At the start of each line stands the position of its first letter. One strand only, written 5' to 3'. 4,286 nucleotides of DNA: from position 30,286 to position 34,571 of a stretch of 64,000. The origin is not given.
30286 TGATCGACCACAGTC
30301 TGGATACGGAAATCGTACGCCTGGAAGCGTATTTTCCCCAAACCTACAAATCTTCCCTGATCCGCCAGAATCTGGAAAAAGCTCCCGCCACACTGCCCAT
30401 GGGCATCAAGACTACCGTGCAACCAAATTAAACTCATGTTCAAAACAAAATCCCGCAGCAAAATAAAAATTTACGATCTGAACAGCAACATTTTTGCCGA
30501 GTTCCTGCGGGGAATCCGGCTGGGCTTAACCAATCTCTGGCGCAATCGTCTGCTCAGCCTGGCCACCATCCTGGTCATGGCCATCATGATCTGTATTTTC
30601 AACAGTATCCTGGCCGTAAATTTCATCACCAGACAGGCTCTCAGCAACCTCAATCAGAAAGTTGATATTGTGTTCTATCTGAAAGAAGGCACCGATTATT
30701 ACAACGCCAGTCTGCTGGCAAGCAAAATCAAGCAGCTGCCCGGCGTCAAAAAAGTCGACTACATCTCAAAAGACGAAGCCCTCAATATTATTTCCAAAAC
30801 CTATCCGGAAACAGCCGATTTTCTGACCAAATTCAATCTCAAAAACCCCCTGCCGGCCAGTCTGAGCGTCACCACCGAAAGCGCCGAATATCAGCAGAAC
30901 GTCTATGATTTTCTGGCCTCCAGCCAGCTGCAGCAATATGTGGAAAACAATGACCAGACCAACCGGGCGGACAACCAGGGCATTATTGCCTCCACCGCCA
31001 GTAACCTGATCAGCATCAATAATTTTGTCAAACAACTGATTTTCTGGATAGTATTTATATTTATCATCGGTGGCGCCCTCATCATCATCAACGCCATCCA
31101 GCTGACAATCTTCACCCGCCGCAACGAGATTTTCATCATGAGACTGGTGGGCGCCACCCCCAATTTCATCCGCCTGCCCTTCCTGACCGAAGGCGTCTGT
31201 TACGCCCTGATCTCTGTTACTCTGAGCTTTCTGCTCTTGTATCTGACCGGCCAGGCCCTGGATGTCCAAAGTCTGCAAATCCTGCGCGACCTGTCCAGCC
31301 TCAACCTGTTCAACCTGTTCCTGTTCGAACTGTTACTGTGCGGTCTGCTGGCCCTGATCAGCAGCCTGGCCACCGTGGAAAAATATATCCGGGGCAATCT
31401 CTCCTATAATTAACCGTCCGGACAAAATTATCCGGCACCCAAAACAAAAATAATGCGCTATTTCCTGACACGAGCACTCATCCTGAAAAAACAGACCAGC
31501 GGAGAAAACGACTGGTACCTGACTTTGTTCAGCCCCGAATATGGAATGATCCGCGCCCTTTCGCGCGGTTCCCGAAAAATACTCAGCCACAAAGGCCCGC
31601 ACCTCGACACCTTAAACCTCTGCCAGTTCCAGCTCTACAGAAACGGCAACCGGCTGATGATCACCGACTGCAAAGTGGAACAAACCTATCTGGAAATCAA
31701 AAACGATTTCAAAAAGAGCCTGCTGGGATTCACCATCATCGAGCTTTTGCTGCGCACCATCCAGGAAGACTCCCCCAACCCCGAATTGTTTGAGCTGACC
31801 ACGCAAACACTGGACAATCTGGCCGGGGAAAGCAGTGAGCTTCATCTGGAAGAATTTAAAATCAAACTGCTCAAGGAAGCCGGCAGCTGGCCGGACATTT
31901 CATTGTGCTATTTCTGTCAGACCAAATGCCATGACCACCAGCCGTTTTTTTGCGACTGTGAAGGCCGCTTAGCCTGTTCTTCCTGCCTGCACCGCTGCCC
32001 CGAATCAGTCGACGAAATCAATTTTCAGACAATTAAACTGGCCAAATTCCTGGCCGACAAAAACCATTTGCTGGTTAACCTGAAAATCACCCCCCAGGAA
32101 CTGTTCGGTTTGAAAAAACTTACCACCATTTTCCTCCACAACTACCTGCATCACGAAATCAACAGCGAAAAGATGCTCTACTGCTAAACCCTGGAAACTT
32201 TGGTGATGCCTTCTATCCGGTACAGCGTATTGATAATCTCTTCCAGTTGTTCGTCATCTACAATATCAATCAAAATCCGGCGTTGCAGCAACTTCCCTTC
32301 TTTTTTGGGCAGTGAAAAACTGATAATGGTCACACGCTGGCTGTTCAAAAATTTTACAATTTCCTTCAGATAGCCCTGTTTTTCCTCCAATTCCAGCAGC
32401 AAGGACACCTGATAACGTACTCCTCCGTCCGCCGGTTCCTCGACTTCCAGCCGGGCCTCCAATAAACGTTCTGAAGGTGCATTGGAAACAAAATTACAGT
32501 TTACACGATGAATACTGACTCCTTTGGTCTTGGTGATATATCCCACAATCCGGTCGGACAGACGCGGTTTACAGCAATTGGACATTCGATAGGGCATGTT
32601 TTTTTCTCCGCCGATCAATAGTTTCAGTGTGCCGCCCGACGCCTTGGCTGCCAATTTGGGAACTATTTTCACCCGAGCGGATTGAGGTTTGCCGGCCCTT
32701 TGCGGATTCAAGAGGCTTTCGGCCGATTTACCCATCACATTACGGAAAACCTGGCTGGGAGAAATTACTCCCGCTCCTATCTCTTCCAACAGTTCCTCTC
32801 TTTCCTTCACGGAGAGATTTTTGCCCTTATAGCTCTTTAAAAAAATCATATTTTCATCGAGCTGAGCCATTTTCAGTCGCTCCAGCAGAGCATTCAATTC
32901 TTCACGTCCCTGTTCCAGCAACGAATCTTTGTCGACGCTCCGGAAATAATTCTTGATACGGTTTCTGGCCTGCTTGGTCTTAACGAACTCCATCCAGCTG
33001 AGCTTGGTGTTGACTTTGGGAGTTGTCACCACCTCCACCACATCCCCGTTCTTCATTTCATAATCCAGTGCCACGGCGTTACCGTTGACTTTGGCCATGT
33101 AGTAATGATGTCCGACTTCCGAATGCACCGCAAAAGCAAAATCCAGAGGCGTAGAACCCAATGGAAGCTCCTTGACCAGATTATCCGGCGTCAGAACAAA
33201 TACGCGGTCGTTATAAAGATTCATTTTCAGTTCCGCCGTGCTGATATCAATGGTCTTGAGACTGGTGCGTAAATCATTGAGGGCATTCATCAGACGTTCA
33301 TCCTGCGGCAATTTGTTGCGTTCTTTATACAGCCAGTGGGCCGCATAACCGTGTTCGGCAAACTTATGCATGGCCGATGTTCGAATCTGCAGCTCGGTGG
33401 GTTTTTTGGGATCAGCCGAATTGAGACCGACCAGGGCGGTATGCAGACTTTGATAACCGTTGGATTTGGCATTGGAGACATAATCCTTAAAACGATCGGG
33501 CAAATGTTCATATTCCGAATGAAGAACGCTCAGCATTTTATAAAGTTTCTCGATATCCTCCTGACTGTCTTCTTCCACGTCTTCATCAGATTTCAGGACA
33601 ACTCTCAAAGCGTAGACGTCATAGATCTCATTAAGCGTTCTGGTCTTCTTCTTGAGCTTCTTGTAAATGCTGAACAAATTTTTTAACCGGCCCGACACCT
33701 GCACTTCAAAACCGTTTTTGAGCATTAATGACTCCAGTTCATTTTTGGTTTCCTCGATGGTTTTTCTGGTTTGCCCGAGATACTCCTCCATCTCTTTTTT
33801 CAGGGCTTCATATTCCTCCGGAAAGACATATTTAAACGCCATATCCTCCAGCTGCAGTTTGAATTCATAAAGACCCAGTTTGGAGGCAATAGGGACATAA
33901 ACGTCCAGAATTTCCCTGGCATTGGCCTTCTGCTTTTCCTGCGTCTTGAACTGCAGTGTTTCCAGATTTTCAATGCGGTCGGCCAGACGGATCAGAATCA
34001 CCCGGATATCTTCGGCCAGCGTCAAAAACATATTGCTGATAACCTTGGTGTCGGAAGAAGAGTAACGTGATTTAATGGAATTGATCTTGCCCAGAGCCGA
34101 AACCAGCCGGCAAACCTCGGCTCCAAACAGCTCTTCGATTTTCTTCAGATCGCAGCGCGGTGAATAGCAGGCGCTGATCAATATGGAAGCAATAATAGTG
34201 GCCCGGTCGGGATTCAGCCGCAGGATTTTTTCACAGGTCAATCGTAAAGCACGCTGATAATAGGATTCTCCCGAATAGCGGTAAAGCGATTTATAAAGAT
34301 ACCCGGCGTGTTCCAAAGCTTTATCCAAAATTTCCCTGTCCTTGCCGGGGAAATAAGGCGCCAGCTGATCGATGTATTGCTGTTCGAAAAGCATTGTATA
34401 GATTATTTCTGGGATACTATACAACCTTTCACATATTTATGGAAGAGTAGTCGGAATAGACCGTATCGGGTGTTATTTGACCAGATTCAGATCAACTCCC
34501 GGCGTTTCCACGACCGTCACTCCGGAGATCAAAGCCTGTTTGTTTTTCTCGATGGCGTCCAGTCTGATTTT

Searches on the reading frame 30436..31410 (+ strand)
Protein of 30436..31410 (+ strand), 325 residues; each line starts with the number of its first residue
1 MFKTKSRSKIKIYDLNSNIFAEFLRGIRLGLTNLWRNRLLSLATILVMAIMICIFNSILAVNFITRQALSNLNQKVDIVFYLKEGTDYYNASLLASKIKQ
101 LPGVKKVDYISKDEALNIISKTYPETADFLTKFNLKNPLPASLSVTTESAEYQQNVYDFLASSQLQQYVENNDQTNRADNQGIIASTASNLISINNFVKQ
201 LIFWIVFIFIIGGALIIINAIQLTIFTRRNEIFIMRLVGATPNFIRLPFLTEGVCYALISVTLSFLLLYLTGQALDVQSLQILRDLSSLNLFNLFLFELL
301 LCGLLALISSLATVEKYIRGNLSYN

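Call 13: search_protein_families(library=pfam, proteins=[window:30436-31410:+], max_evalue=0.001)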
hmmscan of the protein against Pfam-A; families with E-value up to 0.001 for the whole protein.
window:30436-31410:+ (325 aa): 2 families
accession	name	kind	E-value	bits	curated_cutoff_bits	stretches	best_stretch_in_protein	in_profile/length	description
PF18075.7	FtsX_ECD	-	4e-15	56.6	23.5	1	76-161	1-88/96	FtsX extracellular domain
PF02687.27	FtsX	-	2.6e-10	40.8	25.5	1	205-316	3-114/120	FtsX-like permease C-terminal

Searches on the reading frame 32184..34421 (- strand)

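Call 13: search_protein_families(library=pfam, proteins=[window:32184-34421:-], max_evalue=0.001)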
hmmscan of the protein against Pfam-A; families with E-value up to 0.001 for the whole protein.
window:32184-34421:- (745 aa): 5 families
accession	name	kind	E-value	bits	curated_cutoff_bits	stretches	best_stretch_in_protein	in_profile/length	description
PF04607.23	RelA_SpoT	-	1.5e-33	115.9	27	1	244-369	1-112/113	Region found in RelA / SpoT proteins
PF13328.12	HD_4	-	9.1e-27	94.1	27.2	1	35-184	1-155/156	HD domain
PF02824.27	TGS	-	6.3e-18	65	22.2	1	407-466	1-60/60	TGS domain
PF13291.12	ACT_4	-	1.1e-10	42.5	27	1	669-744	4-80/80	ACT domain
PF19296.4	RelA_AH_RIS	-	1.1e-05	26.1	23.8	1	479-642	3-172/185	RelA/SpoT, AH and RIS domains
